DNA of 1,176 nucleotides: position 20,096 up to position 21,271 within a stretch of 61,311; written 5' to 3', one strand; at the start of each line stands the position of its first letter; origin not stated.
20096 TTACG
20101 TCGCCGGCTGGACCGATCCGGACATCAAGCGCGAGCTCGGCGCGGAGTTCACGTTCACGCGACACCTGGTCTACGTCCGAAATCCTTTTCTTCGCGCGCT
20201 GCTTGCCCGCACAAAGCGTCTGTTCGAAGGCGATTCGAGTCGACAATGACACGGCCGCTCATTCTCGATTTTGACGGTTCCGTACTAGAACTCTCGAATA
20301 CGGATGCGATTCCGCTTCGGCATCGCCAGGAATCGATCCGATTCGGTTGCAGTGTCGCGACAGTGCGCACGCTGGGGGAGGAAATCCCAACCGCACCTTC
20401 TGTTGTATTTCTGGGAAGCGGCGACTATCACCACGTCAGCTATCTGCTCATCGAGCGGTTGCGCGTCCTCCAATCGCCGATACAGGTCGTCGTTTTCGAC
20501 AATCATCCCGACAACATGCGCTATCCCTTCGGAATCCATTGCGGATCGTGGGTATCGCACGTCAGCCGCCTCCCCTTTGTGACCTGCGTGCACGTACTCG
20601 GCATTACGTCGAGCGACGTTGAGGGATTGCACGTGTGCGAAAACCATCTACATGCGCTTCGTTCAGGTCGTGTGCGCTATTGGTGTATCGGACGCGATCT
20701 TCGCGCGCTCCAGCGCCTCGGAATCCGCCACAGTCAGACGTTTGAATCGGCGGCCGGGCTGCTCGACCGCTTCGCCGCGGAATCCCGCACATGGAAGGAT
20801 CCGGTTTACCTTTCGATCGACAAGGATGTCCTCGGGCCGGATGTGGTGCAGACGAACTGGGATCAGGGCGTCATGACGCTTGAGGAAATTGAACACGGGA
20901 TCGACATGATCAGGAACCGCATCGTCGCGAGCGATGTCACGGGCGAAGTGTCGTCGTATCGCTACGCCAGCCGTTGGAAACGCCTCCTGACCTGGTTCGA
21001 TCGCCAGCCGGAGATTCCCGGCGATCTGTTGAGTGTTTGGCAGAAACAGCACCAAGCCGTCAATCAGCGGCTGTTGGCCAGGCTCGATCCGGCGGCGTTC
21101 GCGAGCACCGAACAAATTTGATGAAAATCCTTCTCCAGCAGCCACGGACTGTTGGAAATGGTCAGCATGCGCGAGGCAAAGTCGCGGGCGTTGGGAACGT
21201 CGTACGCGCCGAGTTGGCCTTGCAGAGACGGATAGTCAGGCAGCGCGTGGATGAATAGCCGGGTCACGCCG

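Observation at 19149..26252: Tightly coupled carrier-protein / two-aminotransferase / paired-SMR operon with a convergent Fem-like GNAT + arginase-fold pair: candidate undescribed envelope amine- or aminoacyl-decoration pathway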

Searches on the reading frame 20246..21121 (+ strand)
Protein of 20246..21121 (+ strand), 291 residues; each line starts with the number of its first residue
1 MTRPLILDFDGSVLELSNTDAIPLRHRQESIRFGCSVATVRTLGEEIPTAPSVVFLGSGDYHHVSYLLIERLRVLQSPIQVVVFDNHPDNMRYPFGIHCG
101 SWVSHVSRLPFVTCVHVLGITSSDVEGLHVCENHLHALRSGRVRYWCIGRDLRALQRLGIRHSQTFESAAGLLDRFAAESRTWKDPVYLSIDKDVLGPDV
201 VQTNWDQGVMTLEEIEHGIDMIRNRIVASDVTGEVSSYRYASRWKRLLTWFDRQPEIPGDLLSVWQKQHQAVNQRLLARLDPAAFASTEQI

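Call 4: search_protein_families(library=pfam, proteins=[window:20246-21121:+], max_evalue=0.01)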
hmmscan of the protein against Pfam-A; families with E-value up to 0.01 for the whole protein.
window:20246-21121:+ (291 aa): 1 family
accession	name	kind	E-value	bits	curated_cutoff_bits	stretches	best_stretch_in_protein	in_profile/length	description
PF00491.26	Arginase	-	1.8e-05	24.8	22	1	54-232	88-253/280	Arginase family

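Call 5: search_protein_families(library=ncbifam, proteins=[window:20246-21121:+], max_evalue=0.01)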
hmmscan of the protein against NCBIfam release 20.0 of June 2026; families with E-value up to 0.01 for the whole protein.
window:20246-21121:+ (291 aa): 1 family
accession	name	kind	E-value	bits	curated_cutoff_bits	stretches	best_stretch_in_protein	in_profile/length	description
TIGR01230.1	agmatinase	equivalog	0.0016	18.1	174.3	0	182-238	195-255/275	agmatinase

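Call 13: search_solved_structures(query=window:20246-21121:+, max_evalue=1)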
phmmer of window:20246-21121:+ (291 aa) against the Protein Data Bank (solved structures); distinct sequences matched with E-value up to 1: 0.

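Call 27: find_homologous_proteins(query=window:20246-21121:+, max_evalue=0.001)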
Query window:20246-21121:+ (291 aa): 2128 proteins with E <= 0.001 among 5142 candidates; the best 120 are listed.
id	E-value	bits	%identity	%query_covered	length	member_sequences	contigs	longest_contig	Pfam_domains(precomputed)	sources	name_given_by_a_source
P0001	2.2e-196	669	100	100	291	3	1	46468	PF00491.27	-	-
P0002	1.2e-173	594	92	97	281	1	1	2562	-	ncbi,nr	ncbi:MAG: hypothetical protein QOE68_2649, partial [Thermoanaerobaculia bacterium]|nr:hypothetical p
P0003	3.7e-169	580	100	87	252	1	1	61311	PF00491.27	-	-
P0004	6.8e-160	549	81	100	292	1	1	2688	-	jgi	jgi:arginase family enzyme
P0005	8.1e-159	546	81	100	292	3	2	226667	PF00491.27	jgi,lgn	jgi:hypothetical protein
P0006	2.8e-158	544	82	100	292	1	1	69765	-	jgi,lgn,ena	-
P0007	3.8e-158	543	81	99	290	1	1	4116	PF00491.27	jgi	jgi:arginase family enzyme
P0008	2.8e-156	537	80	100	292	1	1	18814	PF00491.27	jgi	-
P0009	3.8e-155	534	79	99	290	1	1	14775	PF00491.27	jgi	jgi:hypothetical protein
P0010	6.3e-155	533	81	100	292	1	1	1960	-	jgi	jgi:arginase family enzyme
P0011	1.3e-154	532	80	100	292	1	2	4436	-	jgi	jgi:arginase family enzyme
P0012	1.5e-153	528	81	100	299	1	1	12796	-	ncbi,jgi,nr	ncbi:MAG TPA: arginase family protein [Thermoanaerobaculia bacterium]|jgi:arginase family enzyme|nr:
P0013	2.1e-153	528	78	100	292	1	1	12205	PF00491.27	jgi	-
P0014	6.8e-152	523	78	100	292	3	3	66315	-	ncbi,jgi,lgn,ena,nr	ncbi:MAG: arginase family protein [Acidobacteria bacterium]|nr:arginase family protein [Acidobacteri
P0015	2.8e-151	521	79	100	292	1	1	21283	PF00491.27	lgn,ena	-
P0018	2.7e-149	514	79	95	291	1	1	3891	PF00491.27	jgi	jgi:arginase family enzyme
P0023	2.1e-143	495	75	100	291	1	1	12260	PF00491.27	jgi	jgi:arginase family enzyme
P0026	5.5e-143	494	76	100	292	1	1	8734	PF00491.27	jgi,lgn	jgi:arginase family enzyme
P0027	6.8e-143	493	78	96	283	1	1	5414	PF00491.27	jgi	jgi:arginase family enzyme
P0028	3.5e-139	481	74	100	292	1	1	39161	PF00491.27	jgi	jgi:arginase family enzyme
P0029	8.1e-138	477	72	96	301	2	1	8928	PF00491.27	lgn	-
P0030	2.9e-135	468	71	100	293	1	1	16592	PF00491.27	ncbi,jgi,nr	ncbi:MAG TPA: arginase family protein [Thermoanaerobaculia bacterium]|jgi:arginase family enzyme|nr:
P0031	1.5e-127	443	69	96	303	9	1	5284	PF00491.27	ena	-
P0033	1.8e-127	443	66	98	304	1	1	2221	PF00491.27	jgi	jgi:arginase family enzyme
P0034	6.7e-127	441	69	96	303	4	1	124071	PF00491.27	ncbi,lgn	-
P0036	6.5e-125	434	68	96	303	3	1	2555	PF00491.27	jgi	jgi:arginase family enzyme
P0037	7.7e-125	434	68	96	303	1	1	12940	PF00491.27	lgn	-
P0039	4.0e-122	425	67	96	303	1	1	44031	PF00491.27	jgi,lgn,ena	-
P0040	6.0e-122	425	65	96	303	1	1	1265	PF00491.27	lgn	-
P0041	3.5e-120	419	65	96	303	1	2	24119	PF00491.27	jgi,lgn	jgi:arginase family enzyme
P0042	7.5e-119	414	64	97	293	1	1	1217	PF00491.27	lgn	-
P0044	4.4e-116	405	67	92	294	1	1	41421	PF00491.27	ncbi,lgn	-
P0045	1.2e-115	404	65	96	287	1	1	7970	PF00491.27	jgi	jgi:hypothetical protein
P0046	1.4e-115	404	66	96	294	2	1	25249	PF00491.27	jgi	jgi:arginase family enzyme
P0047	3.0e-115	403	67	96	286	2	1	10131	PF00491.27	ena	-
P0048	4.1e-115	402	66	97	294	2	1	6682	PF00491.27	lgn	-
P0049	4.8e-115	402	65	97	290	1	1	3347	PF00491.27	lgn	-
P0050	7.1e-115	401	65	97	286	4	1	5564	PF00491.27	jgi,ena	-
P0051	6.0e-114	398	65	97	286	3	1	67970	PF00491.27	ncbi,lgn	-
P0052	2.2e-113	396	65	97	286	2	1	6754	PF00491.27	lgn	-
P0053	2.6e-113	396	65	96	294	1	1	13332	PF00491.27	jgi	jgi:Arginase family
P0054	4.3e-113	395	63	97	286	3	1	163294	PF00491.27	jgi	jgi:arginase family enzyme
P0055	6.0e-113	395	66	95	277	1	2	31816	PF00491.27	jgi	jgi:arginase family enzyme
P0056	7.5e-113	395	64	96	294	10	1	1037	PF00491.27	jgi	jgi:arginase family enzyme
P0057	8.9e-113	394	63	97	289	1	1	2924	PF00491.27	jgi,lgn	jgi:hypothetical protein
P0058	9.5e-113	394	66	97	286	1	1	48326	PF00491.27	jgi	jgi:arginase family enzyme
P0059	1.7e-112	394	64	96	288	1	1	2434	PF00491.27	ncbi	-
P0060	1.8e-112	393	65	97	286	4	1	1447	PF00491.27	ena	-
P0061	2.2e-112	393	64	96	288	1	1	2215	PF00491.27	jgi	jgi:arginase family enzyme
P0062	2.2e-112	393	63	96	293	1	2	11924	PF00491.27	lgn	-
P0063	2.6e-112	393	64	96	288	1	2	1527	PF00491.27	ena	-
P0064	2.7e-112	393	64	97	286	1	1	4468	PF00491.27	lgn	-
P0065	3.3e-112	393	62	96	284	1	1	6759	PF00491.27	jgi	jgi:arginase family enzyme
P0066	3.4e-112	393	65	96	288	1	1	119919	PF00491.27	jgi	jgi:arginase family enzyme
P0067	4.4e-112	392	65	97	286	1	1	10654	PF00491.27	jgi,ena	-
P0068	4.7e-112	392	65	97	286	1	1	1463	PF00491.27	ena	-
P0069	5.7e-112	392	65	97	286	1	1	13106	PF00491.27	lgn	-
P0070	6.9e-112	392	64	96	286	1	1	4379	PF00491.27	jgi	jgi:hypothetical protein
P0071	9.0e-112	391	65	96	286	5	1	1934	PF00491.27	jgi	jgi:arginase family enzyme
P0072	1.0e-111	391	61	99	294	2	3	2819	PF00491.27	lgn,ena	-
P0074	1.2e-111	391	65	96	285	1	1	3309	PF00491.27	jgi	jgi:arginase family enzyme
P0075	1.7e-111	390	64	97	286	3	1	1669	PF00491.27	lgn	-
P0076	1.8e-111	390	64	97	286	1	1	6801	PF00491.27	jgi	jgi:arginase family enzyme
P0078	2.4e-111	390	64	97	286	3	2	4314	PF00491.27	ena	-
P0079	2.4e-111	390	64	97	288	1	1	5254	PF00491.27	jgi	jgi:hypothetical protein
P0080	2.6e-111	390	64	97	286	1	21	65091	PF00491.27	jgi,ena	-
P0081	4.0e-111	389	64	97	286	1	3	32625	PF00491.27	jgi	jgi:arginase family enzyme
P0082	4.4e-111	389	62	96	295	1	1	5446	PF00491.27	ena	-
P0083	4.4e-111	389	65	97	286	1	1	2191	PF00491.27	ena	-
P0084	4.6e-111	389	61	100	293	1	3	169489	PF00491.27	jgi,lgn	-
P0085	4.6e-111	389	64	97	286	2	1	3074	PF00491.27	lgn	-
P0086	4.6e-111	389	63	97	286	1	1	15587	PF00491.27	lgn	-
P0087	5.6e-111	389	62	96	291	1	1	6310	PF00491.27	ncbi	-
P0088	5.7e-111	389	62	96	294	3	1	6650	PF00491.27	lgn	-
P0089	6.9e-111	388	64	97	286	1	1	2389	PF00491.27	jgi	jgi:arginase family enzyme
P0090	7.4e-111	388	62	96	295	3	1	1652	PF00491.27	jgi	jgi:arginase family enzyme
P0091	1.5e-110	387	63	96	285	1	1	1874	PF00491.27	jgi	jgi:arginase family enzyme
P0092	2.1e-110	387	63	95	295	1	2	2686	PF00491.27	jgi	jgi:arginase family enzyme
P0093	2.3e-110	387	65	95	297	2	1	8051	PF00491.27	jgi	jgi:hypothetical protein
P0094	2.4e-110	386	61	98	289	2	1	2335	PF00491.27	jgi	jgi:Arginase family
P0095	2.9e-110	386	63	97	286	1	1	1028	PF00491.27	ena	-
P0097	3.9e-110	386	64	97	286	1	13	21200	PF00491.27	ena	-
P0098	6.1e-110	385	64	94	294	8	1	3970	PF00491.27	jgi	jgi:arginase family enzyme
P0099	6.3e-110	385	62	97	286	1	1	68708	PF00491.27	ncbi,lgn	-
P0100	6.9e-110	385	63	96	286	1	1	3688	PF00491.27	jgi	jgi:arginase family enzyme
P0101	9.5e-110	385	64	97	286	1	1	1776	PF00491.27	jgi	jgi:arginase family enzyme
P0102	1.3e-109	384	63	97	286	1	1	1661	PF00491.27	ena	-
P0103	1.7e-109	384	62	96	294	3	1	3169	PF00491.27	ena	-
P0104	1.7e-109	384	62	98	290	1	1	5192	PF00491.27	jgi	jgi:arginase family enzyme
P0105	1.8e-109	384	63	96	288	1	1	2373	PF00491.27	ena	-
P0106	2.5e-109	383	62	97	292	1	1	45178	PF00491.27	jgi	jgi:hypothetical protein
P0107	2.8e-109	383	64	96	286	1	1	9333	PF00491.27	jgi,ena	-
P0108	3.6e-109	383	64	96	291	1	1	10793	PF00491.27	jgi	jgi:arginase family enzyme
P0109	4.1e-109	382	62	97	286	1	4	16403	PF00491.27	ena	-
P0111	5.0e-109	382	63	97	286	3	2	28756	PF00491.27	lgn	-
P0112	5.8e-109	382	63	97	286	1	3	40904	PF00491.27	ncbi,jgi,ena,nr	ncbi:MAG TPA: arginase family protein [Candidatus Methylomirabilis sp.]|nr:arginase family protein [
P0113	6.2e-109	382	62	96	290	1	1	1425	PF00491.27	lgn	-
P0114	6.7e-109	382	63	96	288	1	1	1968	PF00491.27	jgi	jgi:arginase family enzyme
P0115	7.2e-109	382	63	96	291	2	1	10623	PF00491.27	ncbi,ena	-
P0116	7.8e-109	382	60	96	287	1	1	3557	PF00491.27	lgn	-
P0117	8.3e-109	381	60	99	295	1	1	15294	PF00491.27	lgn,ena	-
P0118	1.2e-108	381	63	96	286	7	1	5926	PF00491.27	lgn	-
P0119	1.5e-108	381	63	96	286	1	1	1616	PF00491.27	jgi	jgi:arginase family enzyme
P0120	1.7e-108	380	63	97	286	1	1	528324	PF00491.27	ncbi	-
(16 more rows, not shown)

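Call 34: find_encoding_contigs(protein=P0120, flank=10000, max_places=2)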
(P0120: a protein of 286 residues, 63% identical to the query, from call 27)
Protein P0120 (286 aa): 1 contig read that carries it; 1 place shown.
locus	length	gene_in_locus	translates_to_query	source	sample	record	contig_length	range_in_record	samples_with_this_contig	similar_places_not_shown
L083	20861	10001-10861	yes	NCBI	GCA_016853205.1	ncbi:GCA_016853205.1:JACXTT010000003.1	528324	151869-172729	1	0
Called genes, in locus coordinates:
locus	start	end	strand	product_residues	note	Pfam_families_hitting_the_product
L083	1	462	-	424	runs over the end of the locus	PF01566:Nramp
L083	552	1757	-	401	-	PF01041:DegT_DnrJ_EryC1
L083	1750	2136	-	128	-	PF00892:EamA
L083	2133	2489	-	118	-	PF00892:EamA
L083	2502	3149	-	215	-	PF06629:MipA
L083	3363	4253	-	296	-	PF00561:Abhydrolase_1, PF12146:Hydrolase_4, PF12697:Abhydrolase_6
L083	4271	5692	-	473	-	PF00202:Aminotran_3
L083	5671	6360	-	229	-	PF12710:HAD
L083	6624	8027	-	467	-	PF08521:2CSK_N, PF26769:HAMP_PhoQ, PF00512:HisKA, PF02518:HATPase_c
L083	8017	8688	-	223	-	PF00072:Response_reg, PF00486:Trans_reg_C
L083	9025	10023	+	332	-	PF04339:FemAB_like, PF13480:Acetyltransf_6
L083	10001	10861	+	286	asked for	PF00491:Arginase (weak)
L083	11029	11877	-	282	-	-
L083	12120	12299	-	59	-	PF12244:DUF3606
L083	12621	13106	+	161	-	PF00717:Peptidase_S24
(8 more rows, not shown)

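Call 36: predict_structure(alignment_id=A1)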
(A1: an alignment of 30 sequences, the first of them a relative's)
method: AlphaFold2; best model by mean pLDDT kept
length: 291 residues; sequences in the alignment: 30
mean_pLDDT: 80.1   pTM: 0.85
mean pLDDT of the five models: 80.1, 79.9, 79.2, 78.0, 69.4
residues with pLDDT >= 90: 92; 70-90: 135; 50-70: 44; < 50: 20
segments of 3 or more residues with pLDDT < 50: 93-95, 197-204, 286-291
pLDDT, mean of each block of 10 residues (from residue 1): 81 84 86 81 83 78 86 91 76 54 88 93 83 84 91 91 93 96 95 59 56 91 93 72 65 62 79 88 50 32
secondary structure, 60 per line:
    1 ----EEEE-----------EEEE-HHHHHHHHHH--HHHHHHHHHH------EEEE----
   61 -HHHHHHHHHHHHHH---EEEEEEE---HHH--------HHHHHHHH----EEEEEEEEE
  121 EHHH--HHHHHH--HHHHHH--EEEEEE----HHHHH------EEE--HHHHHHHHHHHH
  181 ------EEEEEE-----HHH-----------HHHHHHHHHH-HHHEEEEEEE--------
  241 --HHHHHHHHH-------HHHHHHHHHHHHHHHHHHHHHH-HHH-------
elements in order: E5-8 E20-23 H25-34 H37-46 E53-56 H62-75 E79-85 H100-107 E112-121 H127-132 H135-140 E143-148 H153-157 E164-166 H169-180 E187-192 H212-221 E226-232 H243-251 H259-280

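Call 40: fold_search(model_id=the predicted structure, library=pdb)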
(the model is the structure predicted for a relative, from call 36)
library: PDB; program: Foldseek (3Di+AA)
matches with E <= 10: 1389; with E <= 0.001: 38
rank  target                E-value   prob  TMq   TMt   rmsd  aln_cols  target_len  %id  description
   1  1gq6_B                5.3e-06  1.00  0.43  0.42  10.6       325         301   14  PROCLAVAMINATE AMIDINO HYDROLASE FROM STREPTOMYCES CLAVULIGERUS (released 2002-06-06)
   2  1gq6_A                6.0e-06  1.00  0.49  0.48   7.7       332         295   15  PROCLAVAMINATE AMIDINO HYDROLASE FROM STREPTOMYCES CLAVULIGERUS (released 2002-06-06)
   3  4g3h_C                1.7e-05  1.00  0.40  0.38  12.6       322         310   12  Crystal structure of helicobacter pylori arginase (released 2012-08-01)
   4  4q3v_C                1.8e-05  1.00  0.43  0.38   9.9       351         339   11  Crystal structure of Schistosoma mansoni arginase in complex with inhibitor BEC (released 2014-07-16)
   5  3niq_A                2.0e-05  1.00  0.52  0.48   7.6       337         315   18  Crystal structure of Pseudomonas aeruginosa guanidinopropionase (released 2011-06-01)
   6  1gq6_C                2.6e-05  1.00  0.45  0.45  11.2       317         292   15  PROCLAVAMINATE AMIDINO HYDROLASE FROM STREPTOMYCES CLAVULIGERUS (released 2002-06-06)
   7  4g3h_B                2.6e-05  1.00  0.41  0.40  10.3       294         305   13  Crystal structure of helicobacter pylori arginase (released 2012-08-01)
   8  4q3v_A                2.6e-05  1.00  0.47  0.41   9.2       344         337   12  Crystal structure of Schistosoma mansoni arginase in complex with inhibitor BEC (released 2014-07-16)
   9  4q3r_B                2.7e-05  1.00  0.46  0.41   9.9       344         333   12  Crystal structure of Schistosoma mansoni arginase in complex with inhibitor ABHDP (released 2014-07-16)
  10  4g3h_A                2.7e-05  1.00  0.39  0.38  11.6       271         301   14  Crystal structure of helicobacter pylori arginase (released 2012-08-01)
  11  3pzl_B                2.7e-05  1.00  0.38  0.38  10.6       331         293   12  The crystal structure of agmatine ureohydrolase of Thermoplasma volcanium (released 2011-01-19)
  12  4rhk                  3.7e-05  1.00  0.43  0.41   8.5       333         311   12  Crystal structure of T. brucei arginase-like protein in an oxidized form (released 2014-12-31)
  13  7lol                  6.0e-05  1.00  0.48  0.48   9.3       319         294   12  The structure of Agmatinase from E. Coli at 1.8 A displaying urea and agmatine (released 2021-05-12)
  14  8ryi_C                6.4e-05  1.00  0.43  0.39  10.3       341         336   13  Metformin hydrolase from Aminobacter niigataensis MD1 with urea in the active site (released 2024-08-28)
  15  4g3h_D                6.4e-05  1.00  0.40  0.39  11.9       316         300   13  Crystal structure of helicobacter pylori arginase (released 2012-08-01)
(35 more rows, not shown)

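Call 79: search_solved_structures(query=A1, max_evalue=1, show_alignments=2)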
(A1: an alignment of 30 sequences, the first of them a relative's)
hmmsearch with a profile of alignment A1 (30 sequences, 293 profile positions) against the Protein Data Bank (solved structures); distinct sequences matched with E-value up to 1: 2.
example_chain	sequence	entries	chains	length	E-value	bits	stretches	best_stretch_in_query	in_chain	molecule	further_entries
6vss_A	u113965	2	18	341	0.58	12.7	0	186-236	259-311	Arginase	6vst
8bob_C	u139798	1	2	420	0.92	12.1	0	164-200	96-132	HTH-type transcriptional regulator MalT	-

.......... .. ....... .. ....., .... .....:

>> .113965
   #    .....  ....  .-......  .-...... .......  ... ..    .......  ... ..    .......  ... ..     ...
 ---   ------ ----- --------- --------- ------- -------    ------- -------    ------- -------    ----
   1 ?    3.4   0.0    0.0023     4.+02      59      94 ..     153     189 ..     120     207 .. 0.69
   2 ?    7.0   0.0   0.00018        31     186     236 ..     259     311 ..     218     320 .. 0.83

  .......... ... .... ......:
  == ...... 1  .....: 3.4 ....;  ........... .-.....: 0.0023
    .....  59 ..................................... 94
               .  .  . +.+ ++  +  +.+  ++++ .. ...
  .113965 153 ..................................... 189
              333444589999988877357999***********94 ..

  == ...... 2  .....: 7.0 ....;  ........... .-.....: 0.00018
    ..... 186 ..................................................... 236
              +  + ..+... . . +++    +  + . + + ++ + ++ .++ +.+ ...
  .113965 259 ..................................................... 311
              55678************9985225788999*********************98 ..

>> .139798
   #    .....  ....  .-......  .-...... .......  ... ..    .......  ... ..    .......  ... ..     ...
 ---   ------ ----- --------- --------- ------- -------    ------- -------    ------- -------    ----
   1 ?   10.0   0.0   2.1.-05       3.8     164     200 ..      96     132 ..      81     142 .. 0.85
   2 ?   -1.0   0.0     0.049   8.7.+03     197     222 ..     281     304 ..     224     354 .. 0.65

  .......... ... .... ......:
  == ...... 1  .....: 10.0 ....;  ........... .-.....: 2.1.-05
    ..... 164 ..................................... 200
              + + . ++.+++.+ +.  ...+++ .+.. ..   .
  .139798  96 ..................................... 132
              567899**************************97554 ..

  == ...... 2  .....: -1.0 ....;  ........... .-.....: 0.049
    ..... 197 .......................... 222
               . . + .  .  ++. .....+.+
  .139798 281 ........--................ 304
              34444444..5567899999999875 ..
